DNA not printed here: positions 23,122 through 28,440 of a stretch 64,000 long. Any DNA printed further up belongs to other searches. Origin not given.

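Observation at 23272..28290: GH15 + CBM48 + GH13 in one 1672-aa ORF joined by an internal MYXO-CTERM-like / lipoprotein-signal-like hydrophobic hairpin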

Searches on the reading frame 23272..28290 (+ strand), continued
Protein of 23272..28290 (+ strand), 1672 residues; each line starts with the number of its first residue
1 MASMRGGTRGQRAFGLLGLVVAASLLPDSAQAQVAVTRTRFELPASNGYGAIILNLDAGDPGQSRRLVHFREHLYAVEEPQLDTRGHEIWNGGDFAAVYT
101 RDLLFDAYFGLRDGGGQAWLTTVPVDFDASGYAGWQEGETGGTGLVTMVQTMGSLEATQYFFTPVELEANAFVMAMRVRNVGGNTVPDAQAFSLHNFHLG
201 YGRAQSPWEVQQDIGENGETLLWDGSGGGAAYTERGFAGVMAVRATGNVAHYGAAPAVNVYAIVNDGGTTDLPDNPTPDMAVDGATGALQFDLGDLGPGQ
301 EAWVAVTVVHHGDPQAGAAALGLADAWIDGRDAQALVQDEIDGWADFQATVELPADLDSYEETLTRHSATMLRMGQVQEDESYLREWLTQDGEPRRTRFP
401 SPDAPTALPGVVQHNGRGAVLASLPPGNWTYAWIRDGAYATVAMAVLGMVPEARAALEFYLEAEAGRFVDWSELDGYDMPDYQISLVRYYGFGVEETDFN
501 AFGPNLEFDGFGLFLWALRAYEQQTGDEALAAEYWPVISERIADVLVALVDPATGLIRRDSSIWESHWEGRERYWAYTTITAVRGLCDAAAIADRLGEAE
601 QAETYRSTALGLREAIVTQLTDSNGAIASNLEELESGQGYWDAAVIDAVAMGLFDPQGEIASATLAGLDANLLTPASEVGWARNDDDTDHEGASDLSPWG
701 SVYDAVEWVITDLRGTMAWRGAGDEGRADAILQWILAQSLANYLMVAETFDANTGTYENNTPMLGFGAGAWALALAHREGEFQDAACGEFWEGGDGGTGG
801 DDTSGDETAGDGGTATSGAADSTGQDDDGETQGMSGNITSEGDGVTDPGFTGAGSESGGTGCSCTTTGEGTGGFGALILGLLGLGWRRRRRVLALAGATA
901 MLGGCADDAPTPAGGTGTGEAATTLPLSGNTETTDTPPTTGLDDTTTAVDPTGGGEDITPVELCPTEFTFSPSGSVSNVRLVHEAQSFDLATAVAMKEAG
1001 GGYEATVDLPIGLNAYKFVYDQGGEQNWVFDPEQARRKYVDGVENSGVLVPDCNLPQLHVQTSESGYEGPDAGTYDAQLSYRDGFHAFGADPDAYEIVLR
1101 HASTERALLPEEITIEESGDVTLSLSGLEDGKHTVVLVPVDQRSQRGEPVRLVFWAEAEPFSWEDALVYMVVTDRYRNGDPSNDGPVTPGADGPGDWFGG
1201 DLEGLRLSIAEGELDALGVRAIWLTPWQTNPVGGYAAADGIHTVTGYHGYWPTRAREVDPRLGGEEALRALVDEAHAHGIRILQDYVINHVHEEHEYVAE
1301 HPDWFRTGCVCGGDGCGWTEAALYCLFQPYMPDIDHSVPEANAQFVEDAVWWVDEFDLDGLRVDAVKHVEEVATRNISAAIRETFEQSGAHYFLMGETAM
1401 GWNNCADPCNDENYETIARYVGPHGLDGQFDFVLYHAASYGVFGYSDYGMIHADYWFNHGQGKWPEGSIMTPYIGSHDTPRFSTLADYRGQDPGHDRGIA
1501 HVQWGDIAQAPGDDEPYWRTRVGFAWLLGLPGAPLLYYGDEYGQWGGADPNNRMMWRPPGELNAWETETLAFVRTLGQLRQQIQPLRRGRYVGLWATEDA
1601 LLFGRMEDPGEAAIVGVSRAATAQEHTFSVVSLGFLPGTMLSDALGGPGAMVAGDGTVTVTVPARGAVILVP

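Call 13: find_encoding_contigs(protein=P0028, flank=8000, max_places=2)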
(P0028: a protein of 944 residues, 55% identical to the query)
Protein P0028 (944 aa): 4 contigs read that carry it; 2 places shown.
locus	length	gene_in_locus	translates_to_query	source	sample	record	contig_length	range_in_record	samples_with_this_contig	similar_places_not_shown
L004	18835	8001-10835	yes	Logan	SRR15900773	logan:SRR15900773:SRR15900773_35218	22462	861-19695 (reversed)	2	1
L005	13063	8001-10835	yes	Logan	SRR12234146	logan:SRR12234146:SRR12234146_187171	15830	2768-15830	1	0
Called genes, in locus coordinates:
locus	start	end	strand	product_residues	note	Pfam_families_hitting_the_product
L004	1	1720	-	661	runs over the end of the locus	PF00676:E1_dh, PF02779:Transket_pyr, PF02780:Transketolase_C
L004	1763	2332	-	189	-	PF05099:TerB (faint)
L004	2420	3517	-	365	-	PF16881:LIAS_N, PF04055:Radical_SAM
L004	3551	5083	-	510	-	-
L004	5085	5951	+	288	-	-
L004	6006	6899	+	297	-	PF16697:Yop-YscD_cpl, PF00498:FHA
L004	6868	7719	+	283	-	PF16697:Yop-YscD_cpl, PF00498:FHA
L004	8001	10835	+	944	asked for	PF00723:Glyco_hydro_15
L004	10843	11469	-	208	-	-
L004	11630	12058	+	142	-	-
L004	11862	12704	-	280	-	-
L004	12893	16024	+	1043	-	PF06418:CTP_synth_N, PF00117:GATase, PF07722:Peptidase_C26 (weak)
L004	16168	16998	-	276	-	-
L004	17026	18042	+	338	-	-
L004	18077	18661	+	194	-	PF04542:Sigma70_r2, PF08281:Sigma70_r4_2, PF04545:Sigma70_r4 (weak)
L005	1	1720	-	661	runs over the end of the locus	PF00676:E1_dh, PF02779:Transket_pyr, PF02780:Transketolase_C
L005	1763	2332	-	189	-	PF05099:TerB (faint)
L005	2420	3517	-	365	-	PF16881:LIAS_N, PF04055:Radical_SAM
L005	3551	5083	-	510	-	-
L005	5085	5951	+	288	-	-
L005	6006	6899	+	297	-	PF16697:Yop-YscD_cpl, PF00498:FHA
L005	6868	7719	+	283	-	PF16697:Yop-YscD_cpl, PF00498:FHA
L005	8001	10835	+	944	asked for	PF00723:Glyco_hydro_15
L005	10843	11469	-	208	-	-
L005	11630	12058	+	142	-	-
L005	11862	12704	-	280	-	-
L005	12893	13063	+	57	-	?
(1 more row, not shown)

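Call 14: find_encoding_contigs(protein=P0001, flank=10000, max_places=1)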
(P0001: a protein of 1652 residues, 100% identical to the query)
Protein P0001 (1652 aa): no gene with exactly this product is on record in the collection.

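Call 15: find_encoding_contigs(protein=P0003, flank=10000, max_places=1)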
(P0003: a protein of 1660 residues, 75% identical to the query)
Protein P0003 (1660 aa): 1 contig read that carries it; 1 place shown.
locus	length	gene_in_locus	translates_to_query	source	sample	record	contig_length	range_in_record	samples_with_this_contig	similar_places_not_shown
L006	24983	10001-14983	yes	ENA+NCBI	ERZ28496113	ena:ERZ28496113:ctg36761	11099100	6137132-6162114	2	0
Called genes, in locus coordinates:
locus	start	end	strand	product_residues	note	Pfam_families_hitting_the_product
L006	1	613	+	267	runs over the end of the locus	-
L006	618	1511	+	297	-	-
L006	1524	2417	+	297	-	-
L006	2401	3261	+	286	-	-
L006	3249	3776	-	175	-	PF00583:Acetyltransf_1, PF13673:Acetyltransf_10 (weak), PF13508:Acetyltransf_7, PF08445:FR47 (faint)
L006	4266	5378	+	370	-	-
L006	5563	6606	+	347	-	PF14099:Polysacc_lyase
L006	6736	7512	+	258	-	-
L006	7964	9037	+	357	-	PF08327:AHSA1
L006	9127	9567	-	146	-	-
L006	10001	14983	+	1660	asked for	PF00723:Glyco_hydro_15, PF00128:Alpha-amylase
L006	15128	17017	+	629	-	PF00069:Pkinase, PF07714:PK_Tyr_Ser-Thr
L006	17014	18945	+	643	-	PF00069:Pkinase, PF07714:PK_Tyr_Ser-Thr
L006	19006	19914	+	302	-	-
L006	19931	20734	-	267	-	-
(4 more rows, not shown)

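Call 16: find_encoding_contigs(protein=P0023, flank=10000, max_places=1)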
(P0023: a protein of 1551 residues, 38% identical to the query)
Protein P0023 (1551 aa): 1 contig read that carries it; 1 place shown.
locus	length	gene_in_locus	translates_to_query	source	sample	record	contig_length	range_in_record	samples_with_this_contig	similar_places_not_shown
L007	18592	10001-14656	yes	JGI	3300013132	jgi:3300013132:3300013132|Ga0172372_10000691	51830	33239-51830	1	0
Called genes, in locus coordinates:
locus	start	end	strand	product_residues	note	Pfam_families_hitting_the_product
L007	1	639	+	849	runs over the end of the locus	PF01839:FG-GAP (faint), PF13517:FG-GAP_3 (weak)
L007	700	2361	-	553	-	PF03734:YkuD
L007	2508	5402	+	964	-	PF06904:Extensin-like_C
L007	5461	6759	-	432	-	PF01734:Patatin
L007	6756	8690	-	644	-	PF01432:Peptidase_M3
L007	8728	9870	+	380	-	-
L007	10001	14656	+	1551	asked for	PF00723:Glyco_hydro_15, PF16561:AMPK1_CBM (faint), PF00128:Alpha-amylase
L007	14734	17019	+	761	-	-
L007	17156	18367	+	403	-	PF00909:Ammonium_transp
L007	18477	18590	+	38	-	?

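Call 18: find_related_loci(query=A1, collection=genome_contigs, flank=6000)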
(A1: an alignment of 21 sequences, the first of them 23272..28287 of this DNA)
Query A1 (1672 aa) in genome_contigs; peptide patterns used: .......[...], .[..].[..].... (x = any residue, [..] = any of these).
600 stretches matched a pattern (row limit reached: there are more); 593 encode a relative of the query (tblastn E <= 1e-3); the best 80 are kept; 80 distinct loci.
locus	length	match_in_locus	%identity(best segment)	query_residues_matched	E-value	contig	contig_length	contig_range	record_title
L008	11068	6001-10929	59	17-1672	0e+0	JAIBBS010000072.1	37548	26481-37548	MAG: Nannocystaceae bacterium isolate SSF46 NODE_20026_length_37548_cov_91.855749, whole genome shotgun sequence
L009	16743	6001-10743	65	27-1671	0e+0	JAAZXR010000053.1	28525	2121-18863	MAG: Myxococcales bacterium isolate bin13p NODE_53_length_28525_cov_5.307833, whole genome shotgun sequence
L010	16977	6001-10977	57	14-1672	0e+0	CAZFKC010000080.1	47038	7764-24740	MAG TPA_asm: uncultured Nannocystaceae bacterium isolate binchicken_co199_105 genome assembly, contig: NODE_822_length_4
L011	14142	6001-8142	65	964-1672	0e+0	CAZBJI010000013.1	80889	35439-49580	MAG TPA_asm: uncultured Polyangiaceae bacterium isolate SRP287453_co1_312 genome assembly, contig: NODE_398_length_80889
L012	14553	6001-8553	56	36-891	0e+0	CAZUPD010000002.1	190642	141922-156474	MAG TPA_asm: uncultured Nannocystaceae bacterium isolate SRP334346_co1_110 genome assembly, contig: NODE_92_length_19064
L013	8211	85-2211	63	963-1672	0e+0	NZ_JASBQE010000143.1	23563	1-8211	Polyangium sp. 15x6 NODE_143_length_23563_cov_15.853303, whole genome shotgun sequence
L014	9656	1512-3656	61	964-1672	0e+0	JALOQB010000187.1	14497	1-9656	MAG: Polyangiaceae bacterium isolate Prado144 scaffold_7143, whole genome shotgun sequence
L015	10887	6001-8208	59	928-1672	0e+0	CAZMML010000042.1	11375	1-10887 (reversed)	MAG TPA_asm: uncultured Nannocystis sp. isolate binchicken_co118_275 genome assembly, contig: NODE_6564_length_11375_cov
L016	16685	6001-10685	59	15-1672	0e+0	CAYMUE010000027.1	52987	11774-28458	MAG TPA_asm: uncultured Polyangiaceae bacterium isolate SRP216815_co1_51 genome assembly, contig: NODE_672_length_52987_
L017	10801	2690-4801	61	964-1670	0e+0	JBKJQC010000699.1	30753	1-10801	MAG: Polyangiales bacterium isolate ant_bin.485 k117_1828449, whole genome shotgun sequence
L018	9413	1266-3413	62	960-1672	0e+0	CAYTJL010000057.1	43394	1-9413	MAG TPA_asm: uncultured Polyangiaceae bacterium isolate SRP189682_co1_9 genome assembly, contig: NODE_1069_length_43394_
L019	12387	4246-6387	57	964-1672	0e+0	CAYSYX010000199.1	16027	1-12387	MAG TPA_asm: uncultured Polyangium sp. isolate SRP257259_co1_164 genome assembly, contig: NODE_4678_length_16027_cov_4.6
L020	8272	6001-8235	58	932-1672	0e+0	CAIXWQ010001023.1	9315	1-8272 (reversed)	MAG: uncultured delta proteobacterium isolate MJ-time_bin-4440 genome assembly, contig: bin-4440:1023/1422, whole genome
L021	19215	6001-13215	61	961-1672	0e+0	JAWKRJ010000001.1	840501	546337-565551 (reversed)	MAG: Polyangiaceae bacterium isolate BC1.186 BC1.186.fa-1, whole genome shotgun sequence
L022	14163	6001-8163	60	951-1672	0e+0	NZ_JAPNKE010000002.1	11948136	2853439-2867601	Nannocystis pusilla strain Na p29 contig_2, whole genome shotgun sequence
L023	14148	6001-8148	59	963-1672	0e+0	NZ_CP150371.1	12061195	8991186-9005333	Sorangium sp. So ce176 chromosome, complete genome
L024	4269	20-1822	65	1073-1672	0e+0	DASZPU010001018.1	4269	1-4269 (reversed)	MAG TPA_asm: Nannocystaceae bacterium isolate SMAG_U5979 k141_187515, whole genome shotgun sequence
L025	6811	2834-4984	55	955-1672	0e+0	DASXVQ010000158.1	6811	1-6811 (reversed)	MAG TPA_asm: Myxococcales bacterium isolate SMAG_U4749 k141_71284, whole genome shotgun sequence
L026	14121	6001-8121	53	962-1672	0e+0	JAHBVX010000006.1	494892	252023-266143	MAG: Polyangiaceae bacterium isolate ACE_MYX3 MYX3_6, whole genome shotgun sequence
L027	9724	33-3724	53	482-1672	0e+0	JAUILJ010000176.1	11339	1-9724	MAG: Polyangia bacterium isolate Co_bin.42 NODE_31812_length_11339_cov_0.827952, whole genome shotgun sequence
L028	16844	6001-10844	52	3-1672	0e+0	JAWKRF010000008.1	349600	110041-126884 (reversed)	MAG: Polyangiaceae bacterium isolate AC1.156 AC1.156.fa-8, whole genome shotgun sequence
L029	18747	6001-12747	46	3-1672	0e+0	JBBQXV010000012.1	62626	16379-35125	MAG: Polyangiales bacterium isolate Co_metawrap_2134 Cmw_2134_k141_7444905_length_62626_cov_8.9995, whole genome shotgun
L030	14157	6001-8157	53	964-1672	0e+0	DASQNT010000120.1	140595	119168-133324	MAG TPA_asm: Polyangiaceae bacterium isolate SMAG_U10783 k141_64793, whole genome shotgun sequence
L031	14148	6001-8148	60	963-1672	0e+0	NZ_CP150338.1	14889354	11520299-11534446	Sorangium sp. So ce388 chromosome, complete genome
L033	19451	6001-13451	35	100-1672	0e+0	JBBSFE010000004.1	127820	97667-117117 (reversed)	MAG: Polyangiales bacterium isolate LS1_sbin.79 LS1_sbin.79_K_275241_L_127820_cov_14.9975, whole genome shotgun sequence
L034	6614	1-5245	53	1037-1672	0e+0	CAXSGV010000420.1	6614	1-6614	MAG: uncultured Polyangiaceae bacterium isolate private_X16_metawrap_bin.20 genome assembly, contig: private_X16_metawra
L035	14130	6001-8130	49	964-1672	0e+0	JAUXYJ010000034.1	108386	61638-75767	MAG: Deltaproteobacteria bacterium isolate C18_concoct.bin.16 C18_k141_404465, whole genome shotgun sequence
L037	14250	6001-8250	47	920-1672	0e+0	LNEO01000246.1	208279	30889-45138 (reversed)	MAG: Deltaproteobacteria bacterium Ga0077539 Ga0077539_1211.1, whole genome shotgun sequence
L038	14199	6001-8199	48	934-1672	0e+0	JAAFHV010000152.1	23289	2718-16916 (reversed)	MAG: Myxococcales bacterium isolate bin26.maxbin.ball.049 WN_Myxococcales_2_scaffold_152, whole genome shotgun sequence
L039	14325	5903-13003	48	928-1672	0e+0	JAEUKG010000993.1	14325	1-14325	MAG: Myxococcales bacterium isolate new MAG-89 k141_729998, whole genome shotgun sequence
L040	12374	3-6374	47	114-1672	0e+0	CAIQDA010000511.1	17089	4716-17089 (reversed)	MAG: uncultured delta proteobacterium isolate Kiruna3_bin-1548 genome assembly, contig: bin-1548:511/511, whole genome s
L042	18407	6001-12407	46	9-1672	0e+0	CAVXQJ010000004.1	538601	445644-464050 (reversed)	MAG: uncultured delta proteobacterium isolate MFD01872.bin.2.281 genome assembly, contig: contig_126414, whole genome sh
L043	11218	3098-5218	47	951-1672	0e+0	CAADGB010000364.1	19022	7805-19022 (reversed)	uncultured delta proteobacterium isolate PRO4.fa.gz genome assembly, contig: k127_174009, whole genome shotgun sequence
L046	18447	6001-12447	54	38-1672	0e+0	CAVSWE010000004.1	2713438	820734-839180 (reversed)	MAG: uncultured delta proteobacterium isolate MFD05705.bin.2.131 genome assembly, contig: contig_27161, whole genome sho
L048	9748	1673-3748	44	960-1672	1e-168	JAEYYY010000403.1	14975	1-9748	MAG: Proteobacteria bacterium isolate OH_CBlB_71 k127_2821011, whole genome shotgun sequence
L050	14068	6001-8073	45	964-1672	1e-167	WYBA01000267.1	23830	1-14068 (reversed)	MAG: Myxococcales bacterium isolate PRO3 k127_339838, whole genome shotgun sequence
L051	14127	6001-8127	62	963-1672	0e+0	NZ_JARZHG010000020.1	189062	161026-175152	Polyangium sp. y55x31 NODE_20_length_189062_cov_17.163670, whole genome shotgun sequence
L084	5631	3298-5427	38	947-1672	1e-126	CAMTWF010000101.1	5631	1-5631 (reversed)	MAG: uncultured delta proteobacterium isolate G04_MAG_00019 genome assembly, contig: G04_MAG_00019_000000000037, whole g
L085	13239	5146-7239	45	962-1672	3e-174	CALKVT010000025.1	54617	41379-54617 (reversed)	MAG TPA_asm: uncultured Myxococcales bacterium isolate SRR1506987_bin.35_CONCOCT_v1.1_MAG genome assembly, contig: ERZ76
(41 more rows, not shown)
